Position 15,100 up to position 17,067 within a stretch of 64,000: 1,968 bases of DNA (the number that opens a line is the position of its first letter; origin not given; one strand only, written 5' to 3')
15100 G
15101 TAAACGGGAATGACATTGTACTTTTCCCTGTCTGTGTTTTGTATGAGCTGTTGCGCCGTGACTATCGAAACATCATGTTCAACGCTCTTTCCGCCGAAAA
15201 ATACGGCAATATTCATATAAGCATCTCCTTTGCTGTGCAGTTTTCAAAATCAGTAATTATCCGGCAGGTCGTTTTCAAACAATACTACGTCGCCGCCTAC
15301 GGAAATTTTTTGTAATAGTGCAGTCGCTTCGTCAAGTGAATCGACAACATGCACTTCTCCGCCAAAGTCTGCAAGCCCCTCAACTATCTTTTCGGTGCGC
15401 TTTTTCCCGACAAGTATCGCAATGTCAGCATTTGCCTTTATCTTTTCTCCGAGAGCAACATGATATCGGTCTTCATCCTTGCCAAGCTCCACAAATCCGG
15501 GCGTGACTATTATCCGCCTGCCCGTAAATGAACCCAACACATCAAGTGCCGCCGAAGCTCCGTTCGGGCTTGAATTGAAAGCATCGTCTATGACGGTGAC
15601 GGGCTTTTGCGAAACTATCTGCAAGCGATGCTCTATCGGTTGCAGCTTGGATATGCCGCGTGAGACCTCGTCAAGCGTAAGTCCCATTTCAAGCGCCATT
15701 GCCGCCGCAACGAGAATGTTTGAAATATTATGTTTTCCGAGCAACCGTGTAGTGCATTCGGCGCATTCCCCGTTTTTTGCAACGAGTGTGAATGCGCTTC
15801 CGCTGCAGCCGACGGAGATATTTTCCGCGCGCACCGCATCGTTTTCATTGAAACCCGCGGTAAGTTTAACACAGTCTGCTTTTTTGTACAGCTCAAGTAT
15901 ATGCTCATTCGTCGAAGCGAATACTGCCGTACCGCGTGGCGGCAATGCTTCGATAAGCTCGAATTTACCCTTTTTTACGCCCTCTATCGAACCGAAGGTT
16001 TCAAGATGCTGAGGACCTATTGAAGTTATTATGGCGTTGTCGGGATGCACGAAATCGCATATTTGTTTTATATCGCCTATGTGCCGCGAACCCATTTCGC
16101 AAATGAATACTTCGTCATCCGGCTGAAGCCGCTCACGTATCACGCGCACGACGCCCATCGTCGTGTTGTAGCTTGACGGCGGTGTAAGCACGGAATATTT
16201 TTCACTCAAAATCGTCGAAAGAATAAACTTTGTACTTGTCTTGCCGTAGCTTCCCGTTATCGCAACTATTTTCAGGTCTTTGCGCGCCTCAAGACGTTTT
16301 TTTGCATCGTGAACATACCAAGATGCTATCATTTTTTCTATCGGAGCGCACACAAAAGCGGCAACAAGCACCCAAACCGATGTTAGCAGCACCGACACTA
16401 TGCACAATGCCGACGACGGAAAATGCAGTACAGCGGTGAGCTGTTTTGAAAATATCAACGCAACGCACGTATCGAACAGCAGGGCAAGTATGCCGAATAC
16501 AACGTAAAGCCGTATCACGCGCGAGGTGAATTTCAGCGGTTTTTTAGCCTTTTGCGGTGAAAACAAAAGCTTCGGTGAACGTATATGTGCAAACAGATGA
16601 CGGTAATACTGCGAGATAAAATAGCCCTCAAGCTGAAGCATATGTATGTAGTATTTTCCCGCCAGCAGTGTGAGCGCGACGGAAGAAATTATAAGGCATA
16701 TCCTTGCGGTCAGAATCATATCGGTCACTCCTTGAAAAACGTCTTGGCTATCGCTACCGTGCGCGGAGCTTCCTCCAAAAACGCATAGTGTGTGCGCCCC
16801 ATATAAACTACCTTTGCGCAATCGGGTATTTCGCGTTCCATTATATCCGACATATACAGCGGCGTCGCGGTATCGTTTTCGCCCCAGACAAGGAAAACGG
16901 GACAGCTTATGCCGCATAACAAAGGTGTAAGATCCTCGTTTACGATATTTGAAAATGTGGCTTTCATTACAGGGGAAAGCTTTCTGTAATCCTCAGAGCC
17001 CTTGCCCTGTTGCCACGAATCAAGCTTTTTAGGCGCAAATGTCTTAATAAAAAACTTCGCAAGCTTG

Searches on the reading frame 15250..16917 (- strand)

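Call 87: search_protein_families(library=pfam, proteins=[window:15250-16917:-], max_evalue=0.00001)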
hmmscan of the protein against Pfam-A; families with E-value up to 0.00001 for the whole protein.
window:15250-16917:- (555 aa): 2 families
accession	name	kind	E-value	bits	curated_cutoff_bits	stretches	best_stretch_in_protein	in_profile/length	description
PF08245.18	Mur_ligase_M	-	7.8e-40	137.4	24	1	220-408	1-200/200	Mur ligase middle domain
PF02875.26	Mur_ligase_C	-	9.4e-17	62.5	28.4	1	430-547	1-123/127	Mur ligase, glutamate ligase domain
